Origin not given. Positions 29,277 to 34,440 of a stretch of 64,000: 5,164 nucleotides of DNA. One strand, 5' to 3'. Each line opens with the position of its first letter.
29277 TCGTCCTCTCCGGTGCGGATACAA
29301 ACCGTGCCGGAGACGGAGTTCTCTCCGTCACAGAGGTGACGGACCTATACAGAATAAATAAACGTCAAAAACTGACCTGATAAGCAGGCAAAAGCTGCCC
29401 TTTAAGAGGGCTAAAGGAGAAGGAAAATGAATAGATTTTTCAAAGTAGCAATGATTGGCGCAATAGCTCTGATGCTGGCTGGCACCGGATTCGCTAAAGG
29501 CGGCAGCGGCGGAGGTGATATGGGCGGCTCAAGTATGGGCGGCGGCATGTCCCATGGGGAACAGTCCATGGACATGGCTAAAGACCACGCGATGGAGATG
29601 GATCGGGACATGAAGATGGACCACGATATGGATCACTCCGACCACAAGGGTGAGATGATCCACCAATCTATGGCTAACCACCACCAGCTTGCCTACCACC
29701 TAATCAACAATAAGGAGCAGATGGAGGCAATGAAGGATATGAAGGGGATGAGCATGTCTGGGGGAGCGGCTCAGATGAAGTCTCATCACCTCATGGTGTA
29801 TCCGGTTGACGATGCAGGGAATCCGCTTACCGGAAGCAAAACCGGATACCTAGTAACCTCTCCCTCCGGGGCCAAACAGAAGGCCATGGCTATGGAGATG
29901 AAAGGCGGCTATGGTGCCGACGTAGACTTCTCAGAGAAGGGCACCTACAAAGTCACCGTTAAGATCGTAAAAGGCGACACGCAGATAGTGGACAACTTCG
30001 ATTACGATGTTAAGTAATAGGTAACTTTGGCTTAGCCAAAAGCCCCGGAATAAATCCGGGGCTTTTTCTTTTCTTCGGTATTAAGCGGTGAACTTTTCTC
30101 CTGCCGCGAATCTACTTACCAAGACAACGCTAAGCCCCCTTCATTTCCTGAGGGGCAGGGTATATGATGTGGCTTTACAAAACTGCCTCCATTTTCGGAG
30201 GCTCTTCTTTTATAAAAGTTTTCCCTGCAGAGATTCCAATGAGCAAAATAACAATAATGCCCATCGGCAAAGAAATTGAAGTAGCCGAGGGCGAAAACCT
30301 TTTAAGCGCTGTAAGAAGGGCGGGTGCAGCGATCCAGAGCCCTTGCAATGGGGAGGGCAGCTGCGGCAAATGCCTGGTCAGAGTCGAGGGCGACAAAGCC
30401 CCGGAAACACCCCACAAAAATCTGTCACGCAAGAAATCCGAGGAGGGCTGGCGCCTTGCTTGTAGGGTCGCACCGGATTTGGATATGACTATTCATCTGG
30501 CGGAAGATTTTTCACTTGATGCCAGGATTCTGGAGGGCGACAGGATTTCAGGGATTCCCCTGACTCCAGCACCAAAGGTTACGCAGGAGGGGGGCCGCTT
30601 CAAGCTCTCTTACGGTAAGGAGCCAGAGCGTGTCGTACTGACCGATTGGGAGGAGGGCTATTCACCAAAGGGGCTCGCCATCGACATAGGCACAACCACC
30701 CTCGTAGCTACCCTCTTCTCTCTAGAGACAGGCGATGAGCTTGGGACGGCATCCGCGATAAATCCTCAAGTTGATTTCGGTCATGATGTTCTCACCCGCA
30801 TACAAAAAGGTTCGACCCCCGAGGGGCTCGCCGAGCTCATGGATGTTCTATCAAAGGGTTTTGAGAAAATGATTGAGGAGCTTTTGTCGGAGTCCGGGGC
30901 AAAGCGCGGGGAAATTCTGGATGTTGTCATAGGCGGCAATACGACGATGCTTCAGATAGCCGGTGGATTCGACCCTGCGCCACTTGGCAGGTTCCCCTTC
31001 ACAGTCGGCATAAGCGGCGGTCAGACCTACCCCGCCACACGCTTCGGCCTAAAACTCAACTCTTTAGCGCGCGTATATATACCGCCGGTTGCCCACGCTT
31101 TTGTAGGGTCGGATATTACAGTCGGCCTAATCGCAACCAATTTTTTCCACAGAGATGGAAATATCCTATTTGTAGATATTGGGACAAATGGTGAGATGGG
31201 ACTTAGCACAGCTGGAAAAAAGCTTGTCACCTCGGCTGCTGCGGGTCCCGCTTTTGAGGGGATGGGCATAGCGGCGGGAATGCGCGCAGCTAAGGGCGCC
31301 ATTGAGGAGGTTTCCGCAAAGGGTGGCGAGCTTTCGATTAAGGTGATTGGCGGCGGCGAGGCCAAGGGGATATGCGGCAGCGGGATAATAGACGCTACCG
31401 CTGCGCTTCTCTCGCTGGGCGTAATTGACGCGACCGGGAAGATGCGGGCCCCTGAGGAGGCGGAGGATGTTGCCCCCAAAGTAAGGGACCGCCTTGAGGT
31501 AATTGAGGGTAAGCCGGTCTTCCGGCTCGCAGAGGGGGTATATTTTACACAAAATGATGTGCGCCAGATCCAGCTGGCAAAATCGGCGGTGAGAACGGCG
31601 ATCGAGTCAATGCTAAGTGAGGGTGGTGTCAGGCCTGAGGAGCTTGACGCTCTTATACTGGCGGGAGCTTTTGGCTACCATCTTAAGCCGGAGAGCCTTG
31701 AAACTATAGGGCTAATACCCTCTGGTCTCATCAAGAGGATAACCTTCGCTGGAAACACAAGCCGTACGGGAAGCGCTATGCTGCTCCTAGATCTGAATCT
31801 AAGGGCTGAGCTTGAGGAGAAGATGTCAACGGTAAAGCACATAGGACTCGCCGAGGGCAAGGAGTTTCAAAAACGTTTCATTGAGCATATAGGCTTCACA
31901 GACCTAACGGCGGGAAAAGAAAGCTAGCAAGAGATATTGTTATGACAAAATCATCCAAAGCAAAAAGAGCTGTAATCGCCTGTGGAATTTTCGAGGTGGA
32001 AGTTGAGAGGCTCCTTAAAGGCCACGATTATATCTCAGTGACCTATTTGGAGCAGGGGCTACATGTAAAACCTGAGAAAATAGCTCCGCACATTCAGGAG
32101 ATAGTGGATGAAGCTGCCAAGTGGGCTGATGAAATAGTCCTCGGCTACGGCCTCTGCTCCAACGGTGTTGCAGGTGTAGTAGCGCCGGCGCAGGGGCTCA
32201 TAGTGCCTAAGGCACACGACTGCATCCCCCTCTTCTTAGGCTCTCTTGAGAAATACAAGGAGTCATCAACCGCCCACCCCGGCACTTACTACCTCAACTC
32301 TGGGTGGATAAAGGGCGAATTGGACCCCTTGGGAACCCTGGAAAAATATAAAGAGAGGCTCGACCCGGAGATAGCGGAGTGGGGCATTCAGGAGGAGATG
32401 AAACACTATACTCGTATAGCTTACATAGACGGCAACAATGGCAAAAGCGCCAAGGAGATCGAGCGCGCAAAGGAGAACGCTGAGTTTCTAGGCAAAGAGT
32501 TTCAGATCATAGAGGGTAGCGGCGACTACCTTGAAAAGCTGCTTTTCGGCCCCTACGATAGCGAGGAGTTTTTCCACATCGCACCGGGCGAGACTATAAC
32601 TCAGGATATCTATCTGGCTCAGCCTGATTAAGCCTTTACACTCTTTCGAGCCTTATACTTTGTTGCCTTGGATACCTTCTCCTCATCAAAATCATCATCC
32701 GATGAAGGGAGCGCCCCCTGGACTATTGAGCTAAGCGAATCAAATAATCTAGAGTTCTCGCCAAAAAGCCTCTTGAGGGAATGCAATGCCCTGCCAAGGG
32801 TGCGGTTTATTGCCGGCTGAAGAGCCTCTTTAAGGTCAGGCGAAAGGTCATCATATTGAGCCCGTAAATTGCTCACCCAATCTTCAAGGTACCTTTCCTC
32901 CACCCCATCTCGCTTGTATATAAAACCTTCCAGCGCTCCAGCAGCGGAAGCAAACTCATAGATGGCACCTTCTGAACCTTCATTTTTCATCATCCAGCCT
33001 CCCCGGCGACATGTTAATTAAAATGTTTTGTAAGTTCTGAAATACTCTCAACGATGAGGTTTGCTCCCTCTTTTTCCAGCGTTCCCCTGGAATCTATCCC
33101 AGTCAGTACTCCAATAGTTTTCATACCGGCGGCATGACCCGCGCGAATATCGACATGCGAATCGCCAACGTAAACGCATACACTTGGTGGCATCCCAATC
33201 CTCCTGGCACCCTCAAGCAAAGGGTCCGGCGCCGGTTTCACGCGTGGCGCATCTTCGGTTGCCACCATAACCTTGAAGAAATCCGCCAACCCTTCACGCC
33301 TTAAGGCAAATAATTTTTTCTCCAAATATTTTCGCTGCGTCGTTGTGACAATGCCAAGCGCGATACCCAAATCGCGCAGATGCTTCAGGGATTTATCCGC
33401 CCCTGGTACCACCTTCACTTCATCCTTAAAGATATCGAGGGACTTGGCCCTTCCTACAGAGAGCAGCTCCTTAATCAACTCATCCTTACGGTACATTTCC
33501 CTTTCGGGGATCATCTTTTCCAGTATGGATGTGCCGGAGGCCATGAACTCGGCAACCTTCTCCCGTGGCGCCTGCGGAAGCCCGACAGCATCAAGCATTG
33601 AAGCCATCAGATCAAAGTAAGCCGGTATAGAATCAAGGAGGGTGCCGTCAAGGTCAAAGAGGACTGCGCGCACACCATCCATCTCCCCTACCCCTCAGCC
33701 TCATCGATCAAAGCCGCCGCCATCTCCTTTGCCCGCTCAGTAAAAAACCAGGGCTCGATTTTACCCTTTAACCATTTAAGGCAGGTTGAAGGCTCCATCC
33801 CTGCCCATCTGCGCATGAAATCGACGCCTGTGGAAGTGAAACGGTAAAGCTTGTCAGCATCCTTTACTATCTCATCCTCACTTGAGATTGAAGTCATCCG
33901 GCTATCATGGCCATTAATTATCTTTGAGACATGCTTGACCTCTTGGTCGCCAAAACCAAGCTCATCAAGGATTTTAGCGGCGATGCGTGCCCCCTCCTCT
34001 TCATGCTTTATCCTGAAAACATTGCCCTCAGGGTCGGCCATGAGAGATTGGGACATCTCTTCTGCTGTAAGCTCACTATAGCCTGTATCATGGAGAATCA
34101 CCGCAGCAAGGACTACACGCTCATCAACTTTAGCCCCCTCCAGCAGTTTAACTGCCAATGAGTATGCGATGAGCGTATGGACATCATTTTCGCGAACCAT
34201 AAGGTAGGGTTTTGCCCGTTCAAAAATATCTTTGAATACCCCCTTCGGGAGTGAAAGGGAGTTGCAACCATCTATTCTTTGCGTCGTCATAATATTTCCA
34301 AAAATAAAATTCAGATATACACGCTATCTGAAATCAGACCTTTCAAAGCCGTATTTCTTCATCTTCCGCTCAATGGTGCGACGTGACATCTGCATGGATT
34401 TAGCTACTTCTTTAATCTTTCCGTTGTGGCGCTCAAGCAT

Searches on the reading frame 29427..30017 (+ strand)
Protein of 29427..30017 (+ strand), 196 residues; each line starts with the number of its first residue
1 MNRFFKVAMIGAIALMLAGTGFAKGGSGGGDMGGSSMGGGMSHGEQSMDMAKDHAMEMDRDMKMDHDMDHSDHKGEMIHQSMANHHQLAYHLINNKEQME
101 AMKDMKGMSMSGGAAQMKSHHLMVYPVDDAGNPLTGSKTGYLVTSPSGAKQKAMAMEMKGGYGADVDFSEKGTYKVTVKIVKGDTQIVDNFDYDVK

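Call 7: search_protein_families(library=pfam, proteins=[window:29427-30017:+], max_evalue=0.001)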
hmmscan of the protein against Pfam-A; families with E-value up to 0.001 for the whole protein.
window:29427-30017:+ (196 aa): 1 family
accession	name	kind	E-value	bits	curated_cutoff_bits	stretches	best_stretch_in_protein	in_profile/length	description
PF13115.11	YtkA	-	0.00024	22.2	25.9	1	124-179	26-85/85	YtkA-like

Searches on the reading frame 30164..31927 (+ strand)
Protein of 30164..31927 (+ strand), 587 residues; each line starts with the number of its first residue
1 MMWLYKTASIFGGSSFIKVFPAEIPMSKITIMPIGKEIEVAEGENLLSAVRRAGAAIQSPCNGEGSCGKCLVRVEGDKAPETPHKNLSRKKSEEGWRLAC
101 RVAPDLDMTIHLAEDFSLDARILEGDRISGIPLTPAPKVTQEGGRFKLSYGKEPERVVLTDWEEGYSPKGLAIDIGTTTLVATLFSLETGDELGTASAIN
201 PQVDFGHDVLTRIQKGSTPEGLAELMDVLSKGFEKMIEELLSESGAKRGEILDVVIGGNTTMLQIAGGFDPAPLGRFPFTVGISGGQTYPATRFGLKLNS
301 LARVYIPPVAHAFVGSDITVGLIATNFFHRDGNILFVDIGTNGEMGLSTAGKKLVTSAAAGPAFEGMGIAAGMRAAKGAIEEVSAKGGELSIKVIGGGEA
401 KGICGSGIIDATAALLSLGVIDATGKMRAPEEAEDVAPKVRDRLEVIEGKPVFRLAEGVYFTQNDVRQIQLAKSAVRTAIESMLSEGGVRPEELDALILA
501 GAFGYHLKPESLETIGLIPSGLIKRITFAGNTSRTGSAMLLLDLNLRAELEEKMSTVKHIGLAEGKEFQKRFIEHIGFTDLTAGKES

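Call 7: search_protein_families(library=pfam, proteins=[window:30164-31927:+], max_evalue=0.001)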
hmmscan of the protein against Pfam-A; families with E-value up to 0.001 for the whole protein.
window:30164-31927:+ (587 aa): 4 families
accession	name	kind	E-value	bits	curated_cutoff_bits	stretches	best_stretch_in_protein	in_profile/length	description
PF14574.11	RACo_C_ter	-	1e-66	225.2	27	1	334-578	3-249/261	C-terminal domain of RACo the ASKHA domain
PF17651.6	Raco_middle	-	1.5e-45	155.2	26.8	1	170-327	2-160/163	RACo middle region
PF00111.32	Fer2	-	1.6e-11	44.4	21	1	30-104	2-76/77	2Fe-2S iron-sulfur cluster binding domain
PF13510.11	Fer2_4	-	0.00035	21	22.8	0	29-78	4-62/82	2Fe-2S iron-sulfur cluster binding domain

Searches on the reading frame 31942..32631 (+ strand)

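Call 7: search_protein_families(library=pfam, proteins=[window:31942-32631:+], max_evalue=0.001)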
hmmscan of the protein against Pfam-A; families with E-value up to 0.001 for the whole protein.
window:31942-32631:+ (229 aa): 1 family
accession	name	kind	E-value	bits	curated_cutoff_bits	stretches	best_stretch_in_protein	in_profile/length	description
PF07796.16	DUF1638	-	6.9e-41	140.2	27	1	36-201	2-161/161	Protein of unknown function (DUF1638)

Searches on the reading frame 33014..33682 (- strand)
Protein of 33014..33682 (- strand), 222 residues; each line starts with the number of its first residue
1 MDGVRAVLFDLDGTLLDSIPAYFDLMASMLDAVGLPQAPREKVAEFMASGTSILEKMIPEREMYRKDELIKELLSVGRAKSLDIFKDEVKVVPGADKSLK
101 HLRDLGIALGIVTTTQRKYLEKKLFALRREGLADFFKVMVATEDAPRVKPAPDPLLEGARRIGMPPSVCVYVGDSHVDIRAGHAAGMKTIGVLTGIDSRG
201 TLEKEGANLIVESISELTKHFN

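Call 6: search_protein_families(library=pfam, proteins=[window:33014-33682:-], max_evalue=0.001)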
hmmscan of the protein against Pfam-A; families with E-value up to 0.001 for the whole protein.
window:33014-33682:- (222 aa): 4 families
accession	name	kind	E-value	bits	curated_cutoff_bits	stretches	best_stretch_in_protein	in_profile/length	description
PF13419.12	HAD_2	-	7.8e-36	124.3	23.8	1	7-192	1-178/178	Haloacid dehalogenase-like hydrolase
PF00702.32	Hydrolase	-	1.6e-27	97.6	26.4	1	4-186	1-191/191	haloacid dehalogenase-like hydrolase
PF13242.12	Hydrolase_like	-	1.5e-13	50.9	22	1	149-217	4-75/75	HAD-hyrolase-like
PF12710.13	HAD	-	6.1e-09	37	27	1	7-181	1-187/189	haloacid dehalogenase-like hydrolase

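Call 86: search_protein_families(library=ncbifam, proteins=[window:33014-33682:-], max_evalue=0.00001)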
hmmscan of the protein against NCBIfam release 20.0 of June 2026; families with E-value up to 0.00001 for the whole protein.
window:33014-33682:- (222 aa): 33 families (the best 25 are shown)
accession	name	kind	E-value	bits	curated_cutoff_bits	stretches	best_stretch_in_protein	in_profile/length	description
TIGR01449.2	PGP_bact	equivalog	1.8e-39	135.5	180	1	7-219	1-211/213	phosphoglycolate phosphatase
NF009695.0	PRK13222.1-2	equivalog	1.2e-34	119.7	225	1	4-220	6-221/226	phosphoglycolate phosphatase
NF009804.0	PRK13288.1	equivalog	7.8e-30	104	218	1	4-218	3-207/215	pyrophosphatase PpaX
TIGR02253.1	CTE7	subfamily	1.6e-26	93.5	169.75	1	4-217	2-220/221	TIGR02253 family HAD-type hydrolase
NF009700.0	PRK13226.1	equivalog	5.5e-26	91.7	342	1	5-197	13-199/229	phosphoglycolate phosphatase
NF053653.1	InDiPhoBT2121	equivalog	8.4e-25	87.6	245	1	5-221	2-215/216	inorganic diphosphatase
NF009694.0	PRK13222.1-1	equivalog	1.3e-24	86.8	415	2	91-217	112-235/252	phosphoglycolate phosphatase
NF009697.0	PRK13222.1-4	equivalog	3.1e-23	82.3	327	1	3-217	6-218/232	phosphoglycolate phosphatase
NF009698.0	PRK13223.1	equivalog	3.6e-23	82.1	466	1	5-217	14-225/272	phosphoglycolate phosphatase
NF009696.0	PRK13222.1-3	equivalog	1.9e-22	80.1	359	1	4-219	3-214/223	N-acetylmuramic acid 6-phosphate phosphatase MupP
TIGR02009.1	PGMB-YQAB-SF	subfamily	2.3e-22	80.1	153.35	1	4-192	1-186/186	beta-phosphoglucomutase family hydrolase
NF008610.0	PRK11587.1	equivalog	3e-21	75.8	282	1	5-218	4-204/219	sugar phosphatase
NF008087.0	PRK10826.1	equivalog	1.1e-18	67.6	191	1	4-192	7-191/222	hexitol phosphatase HxpB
TIGR01454.1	AHBA_synth_RP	hypoth_equivalog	1.7e-18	67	246.65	1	7-217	1-199/205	AHBA synthesis associated protein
TIGR01422.2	phosphonatase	equivalog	2.2e-18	66.5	220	1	54-216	62-223/251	phosphonoacetaldehyde hydrolase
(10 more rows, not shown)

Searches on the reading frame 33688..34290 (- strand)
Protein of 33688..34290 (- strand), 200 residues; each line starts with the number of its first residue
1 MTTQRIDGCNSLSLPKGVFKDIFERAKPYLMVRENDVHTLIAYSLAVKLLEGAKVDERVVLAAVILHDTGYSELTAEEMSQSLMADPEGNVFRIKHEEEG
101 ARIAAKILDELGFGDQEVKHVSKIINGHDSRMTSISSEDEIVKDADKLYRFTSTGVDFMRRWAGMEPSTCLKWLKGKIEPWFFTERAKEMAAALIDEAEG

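Call 6: search_protein_families(library=pfam, proteins=[window:33688-34290:-], max_evalue=0.001)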
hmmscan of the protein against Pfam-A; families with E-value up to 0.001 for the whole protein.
window:33688-34290:- (200 aa): 1 family
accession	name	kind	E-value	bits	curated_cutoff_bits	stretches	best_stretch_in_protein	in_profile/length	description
PF01966.28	HD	-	2e-11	44.6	22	1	38-148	4-113/116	HD domain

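Call 86: search_protein_families(library=ncbifam, proteins=[window:33688-34290:-], max_evalue=0.00001)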
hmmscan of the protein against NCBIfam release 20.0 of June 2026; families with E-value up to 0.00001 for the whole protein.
window:33688-34290:- (200 aa): 1 family
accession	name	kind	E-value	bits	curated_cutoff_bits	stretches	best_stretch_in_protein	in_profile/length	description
TIGR00277.1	HDIG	domain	4.1e-06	26.6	27.6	1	38-121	8-82/84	HDIG domain-containing metalloprotein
